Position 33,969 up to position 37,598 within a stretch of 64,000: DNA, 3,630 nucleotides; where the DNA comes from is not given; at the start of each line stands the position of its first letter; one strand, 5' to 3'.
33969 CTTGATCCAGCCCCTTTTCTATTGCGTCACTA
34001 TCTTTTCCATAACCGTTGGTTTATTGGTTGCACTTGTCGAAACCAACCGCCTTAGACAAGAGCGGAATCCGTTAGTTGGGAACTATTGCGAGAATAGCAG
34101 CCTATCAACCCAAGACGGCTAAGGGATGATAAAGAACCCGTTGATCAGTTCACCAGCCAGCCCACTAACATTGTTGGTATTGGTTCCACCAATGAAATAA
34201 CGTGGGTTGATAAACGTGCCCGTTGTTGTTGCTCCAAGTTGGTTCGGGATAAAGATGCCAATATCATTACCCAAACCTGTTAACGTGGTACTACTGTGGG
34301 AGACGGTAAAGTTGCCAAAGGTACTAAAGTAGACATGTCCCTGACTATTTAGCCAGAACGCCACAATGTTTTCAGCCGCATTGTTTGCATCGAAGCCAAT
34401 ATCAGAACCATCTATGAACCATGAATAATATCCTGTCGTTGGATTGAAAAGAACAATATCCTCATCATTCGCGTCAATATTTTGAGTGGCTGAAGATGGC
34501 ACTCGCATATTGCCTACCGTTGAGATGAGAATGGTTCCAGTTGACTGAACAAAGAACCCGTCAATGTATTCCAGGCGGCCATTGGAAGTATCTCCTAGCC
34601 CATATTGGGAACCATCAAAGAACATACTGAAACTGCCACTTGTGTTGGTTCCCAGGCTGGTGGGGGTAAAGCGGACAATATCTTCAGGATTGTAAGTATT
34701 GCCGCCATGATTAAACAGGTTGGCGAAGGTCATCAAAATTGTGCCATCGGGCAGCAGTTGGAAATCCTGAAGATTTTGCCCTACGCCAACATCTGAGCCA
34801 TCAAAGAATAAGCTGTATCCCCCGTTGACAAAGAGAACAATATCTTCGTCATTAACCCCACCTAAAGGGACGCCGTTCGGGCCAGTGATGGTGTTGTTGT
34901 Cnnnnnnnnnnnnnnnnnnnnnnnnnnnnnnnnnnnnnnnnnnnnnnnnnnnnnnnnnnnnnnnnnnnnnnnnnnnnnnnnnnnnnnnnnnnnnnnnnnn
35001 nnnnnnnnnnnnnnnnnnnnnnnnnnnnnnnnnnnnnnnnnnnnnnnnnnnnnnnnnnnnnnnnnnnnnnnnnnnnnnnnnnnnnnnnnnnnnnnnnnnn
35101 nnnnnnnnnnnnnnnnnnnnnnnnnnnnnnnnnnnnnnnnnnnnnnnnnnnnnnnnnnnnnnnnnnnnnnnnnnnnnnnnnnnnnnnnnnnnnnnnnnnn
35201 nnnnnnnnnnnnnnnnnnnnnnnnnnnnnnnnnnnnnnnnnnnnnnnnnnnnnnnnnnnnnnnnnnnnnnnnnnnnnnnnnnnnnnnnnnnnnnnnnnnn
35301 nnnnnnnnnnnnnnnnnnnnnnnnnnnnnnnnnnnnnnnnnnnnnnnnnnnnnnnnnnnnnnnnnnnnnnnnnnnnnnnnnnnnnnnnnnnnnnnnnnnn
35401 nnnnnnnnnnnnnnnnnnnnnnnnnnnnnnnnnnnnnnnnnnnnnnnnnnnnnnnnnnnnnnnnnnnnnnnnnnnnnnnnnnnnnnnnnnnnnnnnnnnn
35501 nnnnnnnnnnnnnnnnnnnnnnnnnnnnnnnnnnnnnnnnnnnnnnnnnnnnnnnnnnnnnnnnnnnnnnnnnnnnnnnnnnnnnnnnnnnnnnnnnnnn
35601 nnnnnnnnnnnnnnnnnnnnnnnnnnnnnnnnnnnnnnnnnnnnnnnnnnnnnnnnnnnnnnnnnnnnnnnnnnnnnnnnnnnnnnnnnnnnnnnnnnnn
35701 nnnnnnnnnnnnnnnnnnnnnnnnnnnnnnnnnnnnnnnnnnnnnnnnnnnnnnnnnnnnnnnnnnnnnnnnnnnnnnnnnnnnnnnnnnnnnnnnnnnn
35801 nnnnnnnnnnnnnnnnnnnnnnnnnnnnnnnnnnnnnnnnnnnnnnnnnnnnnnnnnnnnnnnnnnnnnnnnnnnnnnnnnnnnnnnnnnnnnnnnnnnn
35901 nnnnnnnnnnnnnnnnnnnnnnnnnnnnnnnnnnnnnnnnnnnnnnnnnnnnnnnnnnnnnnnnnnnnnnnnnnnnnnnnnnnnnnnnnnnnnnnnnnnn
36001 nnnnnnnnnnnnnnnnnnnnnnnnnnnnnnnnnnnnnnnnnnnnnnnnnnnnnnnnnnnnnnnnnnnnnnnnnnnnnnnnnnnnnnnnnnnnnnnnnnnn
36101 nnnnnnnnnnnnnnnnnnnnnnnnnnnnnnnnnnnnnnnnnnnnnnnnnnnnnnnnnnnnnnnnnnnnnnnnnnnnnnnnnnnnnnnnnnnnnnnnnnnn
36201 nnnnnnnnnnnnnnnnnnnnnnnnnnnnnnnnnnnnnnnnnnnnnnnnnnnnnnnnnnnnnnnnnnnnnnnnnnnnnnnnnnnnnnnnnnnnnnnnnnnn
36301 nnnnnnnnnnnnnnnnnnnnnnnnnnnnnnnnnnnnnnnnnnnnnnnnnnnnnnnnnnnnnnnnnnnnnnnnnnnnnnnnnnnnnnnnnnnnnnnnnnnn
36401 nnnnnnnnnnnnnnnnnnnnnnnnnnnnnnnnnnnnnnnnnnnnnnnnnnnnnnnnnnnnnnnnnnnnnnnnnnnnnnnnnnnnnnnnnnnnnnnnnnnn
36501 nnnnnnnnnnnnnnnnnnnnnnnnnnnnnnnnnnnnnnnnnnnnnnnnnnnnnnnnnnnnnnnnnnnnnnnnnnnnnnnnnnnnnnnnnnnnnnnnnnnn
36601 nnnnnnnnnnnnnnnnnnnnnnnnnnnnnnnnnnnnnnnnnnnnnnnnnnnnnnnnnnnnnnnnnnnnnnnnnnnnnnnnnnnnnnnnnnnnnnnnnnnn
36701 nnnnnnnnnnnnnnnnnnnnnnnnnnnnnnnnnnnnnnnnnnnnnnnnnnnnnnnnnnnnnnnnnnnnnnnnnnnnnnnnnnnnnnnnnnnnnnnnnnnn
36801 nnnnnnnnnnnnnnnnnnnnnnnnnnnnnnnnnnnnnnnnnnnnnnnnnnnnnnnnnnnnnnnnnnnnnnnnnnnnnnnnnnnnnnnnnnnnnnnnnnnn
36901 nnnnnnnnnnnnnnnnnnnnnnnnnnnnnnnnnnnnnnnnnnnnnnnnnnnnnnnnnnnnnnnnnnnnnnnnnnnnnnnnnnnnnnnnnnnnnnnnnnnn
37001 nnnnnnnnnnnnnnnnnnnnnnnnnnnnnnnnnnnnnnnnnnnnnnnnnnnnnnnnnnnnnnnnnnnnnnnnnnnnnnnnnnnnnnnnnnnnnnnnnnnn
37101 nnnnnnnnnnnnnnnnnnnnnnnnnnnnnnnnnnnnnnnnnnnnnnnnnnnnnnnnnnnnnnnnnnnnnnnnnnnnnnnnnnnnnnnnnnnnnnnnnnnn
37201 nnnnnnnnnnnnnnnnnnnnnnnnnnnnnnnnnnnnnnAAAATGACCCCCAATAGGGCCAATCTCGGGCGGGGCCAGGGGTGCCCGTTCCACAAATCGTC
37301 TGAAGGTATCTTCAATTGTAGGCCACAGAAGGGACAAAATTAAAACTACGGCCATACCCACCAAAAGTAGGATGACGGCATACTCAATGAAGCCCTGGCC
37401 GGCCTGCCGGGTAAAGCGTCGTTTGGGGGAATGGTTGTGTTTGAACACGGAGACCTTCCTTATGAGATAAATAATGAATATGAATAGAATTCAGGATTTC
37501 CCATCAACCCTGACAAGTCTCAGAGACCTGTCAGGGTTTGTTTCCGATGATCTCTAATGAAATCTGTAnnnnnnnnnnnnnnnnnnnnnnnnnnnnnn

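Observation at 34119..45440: Six-gene operon of outsized Flp/TadE/TadG-leader proteins without any Tad secretion machinery nearby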

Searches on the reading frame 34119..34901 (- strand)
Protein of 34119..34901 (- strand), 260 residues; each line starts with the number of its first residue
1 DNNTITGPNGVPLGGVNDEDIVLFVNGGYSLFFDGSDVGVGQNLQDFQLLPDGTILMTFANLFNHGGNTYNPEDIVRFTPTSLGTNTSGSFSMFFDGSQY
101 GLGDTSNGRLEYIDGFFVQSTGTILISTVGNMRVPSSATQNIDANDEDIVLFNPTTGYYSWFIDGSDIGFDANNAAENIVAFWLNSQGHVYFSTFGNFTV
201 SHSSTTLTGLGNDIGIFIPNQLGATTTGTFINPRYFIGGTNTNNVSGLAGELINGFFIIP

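Call 34: search_protein_families(library=pfam, proteins=[window:34119-34901:-], max_evalue=1)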
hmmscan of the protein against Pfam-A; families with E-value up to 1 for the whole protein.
window:34119-34901:- (260 aa): 1 family
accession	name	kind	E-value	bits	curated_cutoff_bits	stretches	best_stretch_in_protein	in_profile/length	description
PF14821.11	Thr_synth_N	-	0.027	15.1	25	1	191-227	2-39/79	Threonine synthase N terminus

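Call 37: search_solved_structures(query=window:34119-34901:-, max_evalue=1)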
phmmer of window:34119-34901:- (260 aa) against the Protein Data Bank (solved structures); distinct sequences matched with E-value up to 1: 0.

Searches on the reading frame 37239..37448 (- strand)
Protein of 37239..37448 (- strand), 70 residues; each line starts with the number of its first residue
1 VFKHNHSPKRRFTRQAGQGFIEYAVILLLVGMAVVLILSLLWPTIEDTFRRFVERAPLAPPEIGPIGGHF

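Call 34: search_protein_families(library=pfam, proteins=[window:37239-37448:-], max_evalue=1)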
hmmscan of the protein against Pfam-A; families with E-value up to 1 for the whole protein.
seq(70 aa): 2 families
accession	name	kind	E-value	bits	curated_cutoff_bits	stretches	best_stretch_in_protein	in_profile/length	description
PF14029.11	DUF4244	-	0.056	13.3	27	1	11-56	6-52/54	Protein of unknown function (DUF4244)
PF04964.19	Flp_Fap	-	0.15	12.3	32.2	1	21-40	11-30/46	Flp/Fap pilin component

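Call 92: search_protein_representatives(protein=window:37245-37448:-)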
Query: 68 residues. Proteins with E-value up to 0.001 (for the whole library): 161; up to 1e-10: 12; up to 1e-30: 1. The best 150 are listed.
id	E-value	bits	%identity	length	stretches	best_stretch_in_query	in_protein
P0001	2.5e-36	138.5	100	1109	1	1-68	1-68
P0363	2.4e-18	81.6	63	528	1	1-68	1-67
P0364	2.0e-15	72.4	63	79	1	10-68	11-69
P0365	4.2e-14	68.2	64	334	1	13-68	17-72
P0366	2.7e-12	62.5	34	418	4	13-45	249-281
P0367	7.3e-12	61.2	57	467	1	6-63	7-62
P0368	1.1e-11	60.7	59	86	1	13-63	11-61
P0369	1.7e-11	60.0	59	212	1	13-63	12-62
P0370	2.2e-11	59.6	51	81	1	11-63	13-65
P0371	2.4e-11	59.5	54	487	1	2-63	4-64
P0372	7.0e-11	58.1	54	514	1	7-63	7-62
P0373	7.7e-11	57.9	51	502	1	5-63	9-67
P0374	3.1e-10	56.0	49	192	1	9-63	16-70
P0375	3.9e-10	55.7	45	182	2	15-61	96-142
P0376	6.1e-10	55.1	48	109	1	9-68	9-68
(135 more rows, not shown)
